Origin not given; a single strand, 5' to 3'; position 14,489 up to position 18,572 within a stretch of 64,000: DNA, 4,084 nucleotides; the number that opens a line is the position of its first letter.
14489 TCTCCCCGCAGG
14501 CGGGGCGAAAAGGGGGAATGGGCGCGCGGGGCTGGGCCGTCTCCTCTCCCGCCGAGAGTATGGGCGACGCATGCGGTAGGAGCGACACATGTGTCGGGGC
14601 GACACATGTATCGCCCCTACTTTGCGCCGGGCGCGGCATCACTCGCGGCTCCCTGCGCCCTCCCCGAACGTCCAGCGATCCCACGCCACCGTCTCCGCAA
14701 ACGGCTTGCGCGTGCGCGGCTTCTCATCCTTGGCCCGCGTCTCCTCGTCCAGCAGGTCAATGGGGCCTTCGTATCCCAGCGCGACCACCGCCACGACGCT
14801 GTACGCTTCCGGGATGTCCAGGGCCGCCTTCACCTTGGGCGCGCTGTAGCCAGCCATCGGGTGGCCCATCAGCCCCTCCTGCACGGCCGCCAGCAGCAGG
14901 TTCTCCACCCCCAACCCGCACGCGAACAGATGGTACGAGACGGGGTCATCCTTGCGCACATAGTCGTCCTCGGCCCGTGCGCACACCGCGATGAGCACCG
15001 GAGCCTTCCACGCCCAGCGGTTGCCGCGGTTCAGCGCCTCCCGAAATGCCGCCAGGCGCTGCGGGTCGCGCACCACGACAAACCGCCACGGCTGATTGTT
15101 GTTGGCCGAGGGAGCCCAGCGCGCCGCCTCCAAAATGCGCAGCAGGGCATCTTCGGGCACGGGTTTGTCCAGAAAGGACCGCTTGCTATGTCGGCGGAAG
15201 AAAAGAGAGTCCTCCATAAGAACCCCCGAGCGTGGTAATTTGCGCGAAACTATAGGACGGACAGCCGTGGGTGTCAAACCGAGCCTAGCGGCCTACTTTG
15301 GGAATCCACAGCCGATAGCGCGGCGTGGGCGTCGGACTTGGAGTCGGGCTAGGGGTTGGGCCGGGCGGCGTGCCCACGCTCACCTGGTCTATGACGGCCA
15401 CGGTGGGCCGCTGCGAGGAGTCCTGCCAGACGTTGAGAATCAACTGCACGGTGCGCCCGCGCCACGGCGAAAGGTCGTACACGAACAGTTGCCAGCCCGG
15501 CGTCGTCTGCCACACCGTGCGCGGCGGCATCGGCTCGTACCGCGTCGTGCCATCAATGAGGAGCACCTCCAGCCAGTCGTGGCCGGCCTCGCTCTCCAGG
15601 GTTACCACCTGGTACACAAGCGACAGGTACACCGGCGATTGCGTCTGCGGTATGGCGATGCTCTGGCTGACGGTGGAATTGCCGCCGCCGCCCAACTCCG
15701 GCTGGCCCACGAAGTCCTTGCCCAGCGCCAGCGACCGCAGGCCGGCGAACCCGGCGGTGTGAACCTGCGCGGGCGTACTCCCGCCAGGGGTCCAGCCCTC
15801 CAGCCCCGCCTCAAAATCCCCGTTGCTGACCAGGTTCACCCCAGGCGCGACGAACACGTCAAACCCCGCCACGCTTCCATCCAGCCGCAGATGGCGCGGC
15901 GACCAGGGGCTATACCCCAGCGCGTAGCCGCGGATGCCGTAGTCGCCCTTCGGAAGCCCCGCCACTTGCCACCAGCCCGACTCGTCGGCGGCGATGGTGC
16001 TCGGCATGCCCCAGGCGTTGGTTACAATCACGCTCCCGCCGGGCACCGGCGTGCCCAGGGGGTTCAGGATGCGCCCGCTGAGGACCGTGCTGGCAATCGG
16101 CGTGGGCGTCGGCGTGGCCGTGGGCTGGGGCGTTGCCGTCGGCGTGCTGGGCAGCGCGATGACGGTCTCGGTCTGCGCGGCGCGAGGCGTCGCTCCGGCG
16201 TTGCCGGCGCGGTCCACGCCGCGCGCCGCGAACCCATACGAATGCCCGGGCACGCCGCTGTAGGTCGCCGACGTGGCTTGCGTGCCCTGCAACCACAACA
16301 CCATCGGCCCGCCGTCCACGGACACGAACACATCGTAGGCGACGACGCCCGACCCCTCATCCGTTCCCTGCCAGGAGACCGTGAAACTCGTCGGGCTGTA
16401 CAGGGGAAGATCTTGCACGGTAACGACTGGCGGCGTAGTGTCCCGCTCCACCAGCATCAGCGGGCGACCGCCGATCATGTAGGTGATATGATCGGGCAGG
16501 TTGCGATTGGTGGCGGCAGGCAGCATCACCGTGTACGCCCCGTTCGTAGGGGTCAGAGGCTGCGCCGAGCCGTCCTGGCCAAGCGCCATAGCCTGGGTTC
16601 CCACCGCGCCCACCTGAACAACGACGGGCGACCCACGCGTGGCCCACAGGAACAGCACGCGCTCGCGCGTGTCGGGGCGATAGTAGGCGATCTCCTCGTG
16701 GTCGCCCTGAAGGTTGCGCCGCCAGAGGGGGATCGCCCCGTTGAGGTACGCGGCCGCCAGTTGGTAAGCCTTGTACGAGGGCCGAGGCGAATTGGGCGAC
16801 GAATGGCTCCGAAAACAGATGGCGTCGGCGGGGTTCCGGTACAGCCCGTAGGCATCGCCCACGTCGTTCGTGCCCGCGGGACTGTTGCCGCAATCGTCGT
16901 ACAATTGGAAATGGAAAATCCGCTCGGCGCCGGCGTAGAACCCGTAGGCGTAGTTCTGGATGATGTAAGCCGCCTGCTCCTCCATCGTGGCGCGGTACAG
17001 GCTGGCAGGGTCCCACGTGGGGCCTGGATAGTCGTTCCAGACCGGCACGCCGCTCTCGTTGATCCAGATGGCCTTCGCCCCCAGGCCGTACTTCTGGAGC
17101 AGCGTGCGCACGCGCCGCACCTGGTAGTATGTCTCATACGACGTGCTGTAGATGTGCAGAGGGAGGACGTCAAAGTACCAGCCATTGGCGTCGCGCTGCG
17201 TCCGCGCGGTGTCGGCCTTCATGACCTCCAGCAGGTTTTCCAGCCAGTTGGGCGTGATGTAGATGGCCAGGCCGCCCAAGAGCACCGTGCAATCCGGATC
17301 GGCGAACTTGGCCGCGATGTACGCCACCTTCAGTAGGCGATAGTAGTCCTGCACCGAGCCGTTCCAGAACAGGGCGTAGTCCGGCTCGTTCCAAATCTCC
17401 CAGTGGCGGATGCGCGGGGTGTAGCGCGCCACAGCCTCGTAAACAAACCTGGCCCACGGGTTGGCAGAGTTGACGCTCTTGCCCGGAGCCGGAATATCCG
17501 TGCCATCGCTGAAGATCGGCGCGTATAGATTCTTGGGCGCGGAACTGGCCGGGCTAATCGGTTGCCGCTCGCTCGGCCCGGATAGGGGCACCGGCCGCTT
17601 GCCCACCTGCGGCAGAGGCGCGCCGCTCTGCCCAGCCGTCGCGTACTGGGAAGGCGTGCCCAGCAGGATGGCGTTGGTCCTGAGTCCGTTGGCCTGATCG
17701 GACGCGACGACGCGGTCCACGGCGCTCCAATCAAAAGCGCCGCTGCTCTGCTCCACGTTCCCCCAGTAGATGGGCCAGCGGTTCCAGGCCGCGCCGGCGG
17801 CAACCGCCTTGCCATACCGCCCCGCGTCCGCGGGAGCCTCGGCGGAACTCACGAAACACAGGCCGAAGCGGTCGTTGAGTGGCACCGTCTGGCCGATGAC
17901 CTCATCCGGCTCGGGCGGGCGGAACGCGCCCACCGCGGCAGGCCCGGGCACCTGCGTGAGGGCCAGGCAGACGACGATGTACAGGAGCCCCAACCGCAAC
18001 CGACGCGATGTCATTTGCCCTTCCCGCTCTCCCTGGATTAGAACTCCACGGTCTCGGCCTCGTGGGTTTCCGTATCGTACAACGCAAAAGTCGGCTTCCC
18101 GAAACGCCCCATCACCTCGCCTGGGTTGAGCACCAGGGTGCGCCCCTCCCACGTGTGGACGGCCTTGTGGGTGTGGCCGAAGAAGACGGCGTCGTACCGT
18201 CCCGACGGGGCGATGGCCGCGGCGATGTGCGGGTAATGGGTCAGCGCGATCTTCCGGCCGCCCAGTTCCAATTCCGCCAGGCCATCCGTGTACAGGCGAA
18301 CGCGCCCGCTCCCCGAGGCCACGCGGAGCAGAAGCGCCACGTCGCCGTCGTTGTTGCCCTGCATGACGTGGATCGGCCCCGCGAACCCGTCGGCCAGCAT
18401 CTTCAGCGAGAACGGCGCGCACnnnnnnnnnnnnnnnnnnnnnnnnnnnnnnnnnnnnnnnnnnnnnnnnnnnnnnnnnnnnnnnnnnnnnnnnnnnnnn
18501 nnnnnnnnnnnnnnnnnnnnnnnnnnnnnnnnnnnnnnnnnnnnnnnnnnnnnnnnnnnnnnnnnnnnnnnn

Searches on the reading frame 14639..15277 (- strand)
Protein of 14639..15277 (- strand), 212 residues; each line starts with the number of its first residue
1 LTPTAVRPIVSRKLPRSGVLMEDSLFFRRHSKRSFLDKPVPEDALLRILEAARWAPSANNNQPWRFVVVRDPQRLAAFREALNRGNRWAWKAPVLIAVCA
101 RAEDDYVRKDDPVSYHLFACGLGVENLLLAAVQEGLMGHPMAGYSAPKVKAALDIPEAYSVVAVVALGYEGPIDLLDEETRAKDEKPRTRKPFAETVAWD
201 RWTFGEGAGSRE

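Call 41: search_protein_families(library=pfam, proteins=[window:14639-15277:-], max_evalue=0.00001)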
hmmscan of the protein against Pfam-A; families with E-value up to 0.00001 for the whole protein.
window:14639-15277:- (212 aa): 2 families
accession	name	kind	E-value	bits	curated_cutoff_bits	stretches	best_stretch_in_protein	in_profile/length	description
PF00881.29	Nitroreductase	-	3.1e-27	96.3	23.5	1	28-169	3-167/167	Nitroreductase family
PF14512.11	TM1586_NiRdase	-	1.1e-12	48.5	27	0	47-71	162-186/215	Putative TM nitroreductase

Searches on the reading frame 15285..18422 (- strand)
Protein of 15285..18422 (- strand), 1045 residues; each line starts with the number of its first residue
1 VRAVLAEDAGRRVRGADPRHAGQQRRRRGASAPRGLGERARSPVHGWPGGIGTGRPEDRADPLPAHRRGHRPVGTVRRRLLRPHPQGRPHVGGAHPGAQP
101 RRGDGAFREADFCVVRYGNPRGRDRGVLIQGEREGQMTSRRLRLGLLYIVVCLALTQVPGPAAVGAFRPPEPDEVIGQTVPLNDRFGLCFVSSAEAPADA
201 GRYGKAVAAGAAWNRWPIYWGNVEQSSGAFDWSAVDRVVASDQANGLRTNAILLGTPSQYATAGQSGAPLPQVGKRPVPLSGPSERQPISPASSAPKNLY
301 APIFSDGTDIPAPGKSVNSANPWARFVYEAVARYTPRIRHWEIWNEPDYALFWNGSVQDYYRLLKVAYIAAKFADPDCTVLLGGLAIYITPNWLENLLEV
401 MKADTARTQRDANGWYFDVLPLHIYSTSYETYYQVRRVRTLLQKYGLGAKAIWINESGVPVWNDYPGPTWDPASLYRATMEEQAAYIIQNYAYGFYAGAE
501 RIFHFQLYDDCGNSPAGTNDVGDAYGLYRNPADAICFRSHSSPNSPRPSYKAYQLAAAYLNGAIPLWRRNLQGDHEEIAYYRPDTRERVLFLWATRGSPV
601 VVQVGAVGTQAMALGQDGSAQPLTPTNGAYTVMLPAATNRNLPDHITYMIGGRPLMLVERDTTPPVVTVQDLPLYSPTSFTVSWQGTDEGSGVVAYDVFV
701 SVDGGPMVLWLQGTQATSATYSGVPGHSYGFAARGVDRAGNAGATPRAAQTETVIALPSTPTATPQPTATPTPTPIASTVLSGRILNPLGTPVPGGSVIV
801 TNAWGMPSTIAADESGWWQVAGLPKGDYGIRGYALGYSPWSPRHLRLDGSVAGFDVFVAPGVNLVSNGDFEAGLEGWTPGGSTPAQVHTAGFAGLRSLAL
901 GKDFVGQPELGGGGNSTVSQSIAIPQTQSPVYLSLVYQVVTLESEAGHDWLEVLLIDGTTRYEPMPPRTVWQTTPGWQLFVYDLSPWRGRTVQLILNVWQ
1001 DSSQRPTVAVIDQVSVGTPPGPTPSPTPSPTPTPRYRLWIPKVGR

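Call 41: search_protein_families(library=pfam, proteins=[window:15285-18422:-], max_evalue=0.00001)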
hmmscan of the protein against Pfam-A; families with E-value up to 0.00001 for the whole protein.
window:15285-18422:- (1045 aa): 2 families
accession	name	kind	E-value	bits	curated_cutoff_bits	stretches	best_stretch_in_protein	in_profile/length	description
PF13620.12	CarboxypepD_reg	-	2.5e-08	34.6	32.3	1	781-848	2-70/82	Carboxypeptidase regulatory-like domain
PF01229.23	Glyco_hydro_39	-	4.1e-07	29.6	26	1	338-489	147-293/472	Glycosyl hydrolases family 39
